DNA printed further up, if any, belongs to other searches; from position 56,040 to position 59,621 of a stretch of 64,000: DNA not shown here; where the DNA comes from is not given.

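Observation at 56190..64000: Propeller-sensor PP2C phosphatase divergently paired with a giant GloVer-repeat surface protein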

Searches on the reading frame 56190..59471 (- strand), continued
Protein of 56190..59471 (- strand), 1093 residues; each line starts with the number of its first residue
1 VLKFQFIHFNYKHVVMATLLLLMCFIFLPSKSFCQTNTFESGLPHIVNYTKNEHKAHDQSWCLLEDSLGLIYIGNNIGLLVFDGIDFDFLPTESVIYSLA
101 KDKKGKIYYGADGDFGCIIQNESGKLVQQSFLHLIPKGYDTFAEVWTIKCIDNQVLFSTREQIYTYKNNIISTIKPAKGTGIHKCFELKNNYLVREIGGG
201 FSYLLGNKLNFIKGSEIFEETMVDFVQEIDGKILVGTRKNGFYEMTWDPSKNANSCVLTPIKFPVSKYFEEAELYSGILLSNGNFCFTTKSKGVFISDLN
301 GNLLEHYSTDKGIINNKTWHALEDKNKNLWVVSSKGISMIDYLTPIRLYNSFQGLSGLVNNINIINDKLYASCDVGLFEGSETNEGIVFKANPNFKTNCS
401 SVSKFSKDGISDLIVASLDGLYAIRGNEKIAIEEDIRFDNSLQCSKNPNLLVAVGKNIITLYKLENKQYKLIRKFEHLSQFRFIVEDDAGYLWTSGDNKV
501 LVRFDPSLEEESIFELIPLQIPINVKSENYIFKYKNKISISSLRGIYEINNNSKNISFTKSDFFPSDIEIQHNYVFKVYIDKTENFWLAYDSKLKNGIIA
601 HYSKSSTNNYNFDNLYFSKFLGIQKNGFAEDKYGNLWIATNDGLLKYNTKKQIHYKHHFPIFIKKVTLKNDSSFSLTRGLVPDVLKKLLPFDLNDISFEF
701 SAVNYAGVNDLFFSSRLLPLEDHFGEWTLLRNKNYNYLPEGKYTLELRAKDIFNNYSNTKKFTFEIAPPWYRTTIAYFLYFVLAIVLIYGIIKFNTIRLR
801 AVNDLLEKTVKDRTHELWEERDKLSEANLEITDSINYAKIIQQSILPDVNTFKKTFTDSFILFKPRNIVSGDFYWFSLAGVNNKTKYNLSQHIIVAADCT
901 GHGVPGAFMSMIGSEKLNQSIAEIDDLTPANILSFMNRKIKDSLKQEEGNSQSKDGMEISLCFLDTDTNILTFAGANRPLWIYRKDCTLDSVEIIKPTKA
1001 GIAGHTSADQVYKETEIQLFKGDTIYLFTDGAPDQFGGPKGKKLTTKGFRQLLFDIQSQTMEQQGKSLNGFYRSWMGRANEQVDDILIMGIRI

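Call 68: search_solved_structures(query=A1, max_evalue=0.001, show_alignments=0)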
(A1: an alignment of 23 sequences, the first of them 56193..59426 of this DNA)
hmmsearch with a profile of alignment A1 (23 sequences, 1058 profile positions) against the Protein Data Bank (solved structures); distinct sequences matched with E-value up to 0.001: 12.
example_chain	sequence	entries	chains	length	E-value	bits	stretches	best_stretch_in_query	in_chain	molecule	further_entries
4a2l_A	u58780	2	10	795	9.8e-122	411.3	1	3-752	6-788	TWO-COMPONENT SYSTEM SENSOR HISTIDINE KINASE/RESPONSE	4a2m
3v9f_A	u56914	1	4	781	4.7e-109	369.3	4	254-751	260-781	Two-component system sensor histidine kinase/response regulator, hybrid (One-component sys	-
3ott_A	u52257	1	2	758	1.2e-77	265.3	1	28-750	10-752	Two-component system sensor histidine kinase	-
3va6_A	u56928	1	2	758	1.2e-77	265.3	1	28-750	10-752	Two-component system sensor histidine kinase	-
6k4e_A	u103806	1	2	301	5.5e-69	236.6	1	782-1057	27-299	Putative serine phosphatase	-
5m11_A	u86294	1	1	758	4.6e-10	41.5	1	250-494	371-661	Immunoreactive 84kD antigen PG93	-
7dxn_A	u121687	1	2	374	1.7e-05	26.4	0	390-630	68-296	Membrane associated protein kinase with beta-propeller domain, pyrrolo-quinoline quinone b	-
6tjf_A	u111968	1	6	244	1.8e-05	26.3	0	51-186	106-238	Cake6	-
7evf_AA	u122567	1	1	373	0.00011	23.7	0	390-630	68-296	PQQ_3 domain-containing protein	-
7eq5_A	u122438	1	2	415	0.00016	23.1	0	391-631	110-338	Membrane associated protein kinase with beta-propeller domain, pyrrolo-quinoline quinone b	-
6tje_A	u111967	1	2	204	0.00031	22.2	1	51-229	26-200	Cake5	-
5mqh_A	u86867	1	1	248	0.00041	21.8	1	846-998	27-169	Serine phosphatase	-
